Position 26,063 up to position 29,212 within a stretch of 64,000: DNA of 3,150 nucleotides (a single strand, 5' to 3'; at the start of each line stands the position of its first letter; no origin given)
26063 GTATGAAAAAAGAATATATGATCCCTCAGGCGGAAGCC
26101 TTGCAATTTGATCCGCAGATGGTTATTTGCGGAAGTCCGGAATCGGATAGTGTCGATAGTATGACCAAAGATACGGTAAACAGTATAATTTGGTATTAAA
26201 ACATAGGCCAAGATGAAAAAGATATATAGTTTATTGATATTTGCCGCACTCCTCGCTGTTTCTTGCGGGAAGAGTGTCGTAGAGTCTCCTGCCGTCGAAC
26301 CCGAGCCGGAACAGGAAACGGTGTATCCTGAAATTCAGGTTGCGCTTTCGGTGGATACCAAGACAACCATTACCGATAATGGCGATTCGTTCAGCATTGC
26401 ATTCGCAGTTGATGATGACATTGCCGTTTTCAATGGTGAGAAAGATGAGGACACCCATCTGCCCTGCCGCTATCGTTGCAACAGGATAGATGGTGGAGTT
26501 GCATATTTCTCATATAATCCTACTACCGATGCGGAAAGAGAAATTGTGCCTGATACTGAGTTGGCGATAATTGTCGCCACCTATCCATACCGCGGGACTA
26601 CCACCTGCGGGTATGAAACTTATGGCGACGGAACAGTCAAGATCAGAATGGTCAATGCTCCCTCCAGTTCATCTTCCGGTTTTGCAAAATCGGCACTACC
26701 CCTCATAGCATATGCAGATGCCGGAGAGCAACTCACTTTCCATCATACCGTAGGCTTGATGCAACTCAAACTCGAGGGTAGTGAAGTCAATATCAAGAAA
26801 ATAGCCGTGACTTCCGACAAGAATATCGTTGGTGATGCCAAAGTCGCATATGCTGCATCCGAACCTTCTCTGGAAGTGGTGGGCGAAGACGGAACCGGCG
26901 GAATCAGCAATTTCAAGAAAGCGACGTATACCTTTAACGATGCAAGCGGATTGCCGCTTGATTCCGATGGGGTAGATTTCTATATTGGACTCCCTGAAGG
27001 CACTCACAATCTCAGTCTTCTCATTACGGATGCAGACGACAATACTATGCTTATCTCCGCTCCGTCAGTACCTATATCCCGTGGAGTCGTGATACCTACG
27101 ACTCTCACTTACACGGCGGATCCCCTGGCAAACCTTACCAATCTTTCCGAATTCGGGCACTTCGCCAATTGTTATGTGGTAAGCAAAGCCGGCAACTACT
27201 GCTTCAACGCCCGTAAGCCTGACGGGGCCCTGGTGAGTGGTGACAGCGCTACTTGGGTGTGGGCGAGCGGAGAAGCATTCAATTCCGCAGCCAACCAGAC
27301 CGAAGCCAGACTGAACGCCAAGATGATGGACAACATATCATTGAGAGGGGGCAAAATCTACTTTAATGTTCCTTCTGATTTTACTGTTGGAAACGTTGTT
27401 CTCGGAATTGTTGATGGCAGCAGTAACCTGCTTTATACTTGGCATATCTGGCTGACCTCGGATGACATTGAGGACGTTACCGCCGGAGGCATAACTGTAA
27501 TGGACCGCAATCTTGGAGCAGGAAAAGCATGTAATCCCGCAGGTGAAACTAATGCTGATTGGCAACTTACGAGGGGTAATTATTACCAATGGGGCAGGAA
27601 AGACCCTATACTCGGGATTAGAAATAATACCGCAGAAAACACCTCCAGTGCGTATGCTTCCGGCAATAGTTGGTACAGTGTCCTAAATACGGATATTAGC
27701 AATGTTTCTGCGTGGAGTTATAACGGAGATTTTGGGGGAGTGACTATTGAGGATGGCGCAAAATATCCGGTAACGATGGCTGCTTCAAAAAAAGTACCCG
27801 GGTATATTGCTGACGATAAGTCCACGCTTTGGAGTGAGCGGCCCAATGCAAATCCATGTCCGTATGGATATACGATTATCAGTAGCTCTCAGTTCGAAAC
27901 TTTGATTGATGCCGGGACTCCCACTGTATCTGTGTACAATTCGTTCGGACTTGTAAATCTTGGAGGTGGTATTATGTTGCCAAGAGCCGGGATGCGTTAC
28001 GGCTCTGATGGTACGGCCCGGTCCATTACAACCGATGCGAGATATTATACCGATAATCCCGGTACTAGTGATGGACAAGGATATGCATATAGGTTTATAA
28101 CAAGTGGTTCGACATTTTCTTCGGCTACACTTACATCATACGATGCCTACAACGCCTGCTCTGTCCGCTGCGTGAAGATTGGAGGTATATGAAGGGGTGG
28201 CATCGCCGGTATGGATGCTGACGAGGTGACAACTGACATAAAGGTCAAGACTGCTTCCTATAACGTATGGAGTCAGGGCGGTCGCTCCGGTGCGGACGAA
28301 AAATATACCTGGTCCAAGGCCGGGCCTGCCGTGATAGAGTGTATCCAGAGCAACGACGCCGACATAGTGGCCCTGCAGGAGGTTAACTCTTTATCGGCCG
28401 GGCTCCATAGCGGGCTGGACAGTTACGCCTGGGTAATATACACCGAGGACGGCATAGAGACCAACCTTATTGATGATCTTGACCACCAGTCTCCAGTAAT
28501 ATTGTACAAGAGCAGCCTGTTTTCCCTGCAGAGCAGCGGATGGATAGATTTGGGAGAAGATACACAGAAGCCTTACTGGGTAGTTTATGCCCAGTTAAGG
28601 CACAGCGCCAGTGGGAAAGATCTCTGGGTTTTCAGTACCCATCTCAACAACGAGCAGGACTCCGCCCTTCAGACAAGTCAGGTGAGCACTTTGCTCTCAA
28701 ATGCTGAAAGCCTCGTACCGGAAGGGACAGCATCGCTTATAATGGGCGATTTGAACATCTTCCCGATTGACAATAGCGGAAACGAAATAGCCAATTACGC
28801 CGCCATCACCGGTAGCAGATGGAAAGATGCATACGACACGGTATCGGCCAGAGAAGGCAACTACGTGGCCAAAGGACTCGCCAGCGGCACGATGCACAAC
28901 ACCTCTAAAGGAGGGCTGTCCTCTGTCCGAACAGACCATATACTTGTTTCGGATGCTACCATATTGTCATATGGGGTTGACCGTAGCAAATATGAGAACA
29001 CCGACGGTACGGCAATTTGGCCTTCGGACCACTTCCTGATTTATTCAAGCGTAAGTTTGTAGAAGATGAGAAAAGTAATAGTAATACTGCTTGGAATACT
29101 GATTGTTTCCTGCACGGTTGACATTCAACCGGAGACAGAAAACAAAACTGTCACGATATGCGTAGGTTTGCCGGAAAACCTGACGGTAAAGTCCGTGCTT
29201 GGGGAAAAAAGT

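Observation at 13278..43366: A 30-kb ECF-sigma/SusCD locus dominated by phosphoesterases: candidate utilisation system for a phosphodiester-linked or phosphorylated glycopolymer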

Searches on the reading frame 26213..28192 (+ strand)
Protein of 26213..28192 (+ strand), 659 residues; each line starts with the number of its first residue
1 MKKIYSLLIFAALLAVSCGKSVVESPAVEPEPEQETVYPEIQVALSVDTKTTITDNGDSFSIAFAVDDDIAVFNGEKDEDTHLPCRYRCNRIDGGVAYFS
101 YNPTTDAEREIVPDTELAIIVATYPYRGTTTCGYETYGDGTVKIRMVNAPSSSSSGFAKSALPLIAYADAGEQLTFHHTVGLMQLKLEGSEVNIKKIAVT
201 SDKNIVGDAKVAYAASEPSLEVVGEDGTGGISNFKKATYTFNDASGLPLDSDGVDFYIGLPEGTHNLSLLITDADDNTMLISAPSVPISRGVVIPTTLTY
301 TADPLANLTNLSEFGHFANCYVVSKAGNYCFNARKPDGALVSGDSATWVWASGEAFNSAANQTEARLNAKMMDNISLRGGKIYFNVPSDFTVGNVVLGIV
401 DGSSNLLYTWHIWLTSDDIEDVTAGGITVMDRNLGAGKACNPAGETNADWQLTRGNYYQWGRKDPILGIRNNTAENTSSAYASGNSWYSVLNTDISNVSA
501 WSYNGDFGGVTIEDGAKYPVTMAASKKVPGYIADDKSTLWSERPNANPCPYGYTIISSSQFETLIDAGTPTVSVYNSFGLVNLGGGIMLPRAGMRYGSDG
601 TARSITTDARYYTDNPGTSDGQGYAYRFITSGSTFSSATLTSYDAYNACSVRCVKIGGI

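Call 3: search_protein_families(library=pfam, proteins=[window:26213-28192:+], max_evalue=0.01)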
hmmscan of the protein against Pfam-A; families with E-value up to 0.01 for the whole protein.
window:26213-28192:+ (659 aa): 0 families

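Call 6: search_protein_families(library=ncbifam, proteins=[window:26213-28192:+], max_evalue=0.01)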
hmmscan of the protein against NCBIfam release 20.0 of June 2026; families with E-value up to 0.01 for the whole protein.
window:26213-28192:+ (659 aa): 0 families

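Call 68: search_solved_structures(query=window:26213-28192:+, max_evalue=1)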
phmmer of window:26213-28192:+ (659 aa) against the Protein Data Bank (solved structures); distinct sequences matched with E-value up to 1: 9.
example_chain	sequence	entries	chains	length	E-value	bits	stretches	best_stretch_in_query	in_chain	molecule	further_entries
4s37_A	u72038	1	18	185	0.17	13.4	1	223-307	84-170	Phage baseplate protein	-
6b4p_A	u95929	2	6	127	0.3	12.6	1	377-409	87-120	Peptidylprolyl Isomerase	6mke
4nyf_A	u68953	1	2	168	0.72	11.3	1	13-64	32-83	Integrase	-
3vq5_A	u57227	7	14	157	0.81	11.2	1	12-63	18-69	POL polyprotein | Gag-Pol polyprotein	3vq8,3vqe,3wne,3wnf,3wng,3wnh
3ao2_A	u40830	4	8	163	0.88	11.1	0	13-63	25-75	POL polyprotein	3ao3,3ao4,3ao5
5oi3_A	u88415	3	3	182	0.91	11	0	13-63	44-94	Integrase | Pol protein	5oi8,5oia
4e1m_A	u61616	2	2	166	0.91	11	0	13-63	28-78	HIV-1 Integrase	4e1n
3vq4_A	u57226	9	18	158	0.93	11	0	12-63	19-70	POL polyprotein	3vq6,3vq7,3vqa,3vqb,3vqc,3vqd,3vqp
3ao1_A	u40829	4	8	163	0.99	10.9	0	13-63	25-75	POL polyprotein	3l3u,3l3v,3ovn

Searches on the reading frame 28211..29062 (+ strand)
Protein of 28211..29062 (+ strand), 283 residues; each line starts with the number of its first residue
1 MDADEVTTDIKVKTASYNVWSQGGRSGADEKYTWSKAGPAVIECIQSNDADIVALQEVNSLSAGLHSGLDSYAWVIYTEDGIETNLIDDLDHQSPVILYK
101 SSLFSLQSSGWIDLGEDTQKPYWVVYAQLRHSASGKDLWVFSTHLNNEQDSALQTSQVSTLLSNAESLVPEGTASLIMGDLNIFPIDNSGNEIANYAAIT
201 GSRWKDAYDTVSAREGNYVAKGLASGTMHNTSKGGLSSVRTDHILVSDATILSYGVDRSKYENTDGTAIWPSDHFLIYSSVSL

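Call 3: search_protein_families(library=pfam, proteins=[window:28211-29062:+], max_evalue=0.01)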
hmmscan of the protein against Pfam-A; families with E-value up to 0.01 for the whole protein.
window:28211-29062:+ (283 aa): 1 family
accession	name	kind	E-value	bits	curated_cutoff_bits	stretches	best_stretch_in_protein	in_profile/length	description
PF03372.29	Exo_endo_phos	-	6.2e-13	49.4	24.5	1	15-274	1-225/225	Endonuclease/Exonuclease/phosphatase family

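Call 6: search_protein_families(library=ncbifam, proteins=[window:28211-29062:+], max_evalue=0.01)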
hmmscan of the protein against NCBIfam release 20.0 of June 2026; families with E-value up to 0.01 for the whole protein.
window:28211-29062:+ (283 aa): 0 families

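Call 14: search_solved_structures(query=window:28211-29062:+, max_evalue=0.01)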
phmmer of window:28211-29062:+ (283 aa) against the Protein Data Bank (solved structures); distinct sequences matched with E-value up to 0.01: 1.
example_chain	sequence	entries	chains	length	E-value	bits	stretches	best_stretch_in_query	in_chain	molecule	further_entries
4b8c_D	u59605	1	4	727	0.00076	22.4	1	123-190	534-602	GLUCOSE-REPRESSIBLE ALCOHOL DEHYDROGENASE TRANSCRIPTIONAL EFFECTOR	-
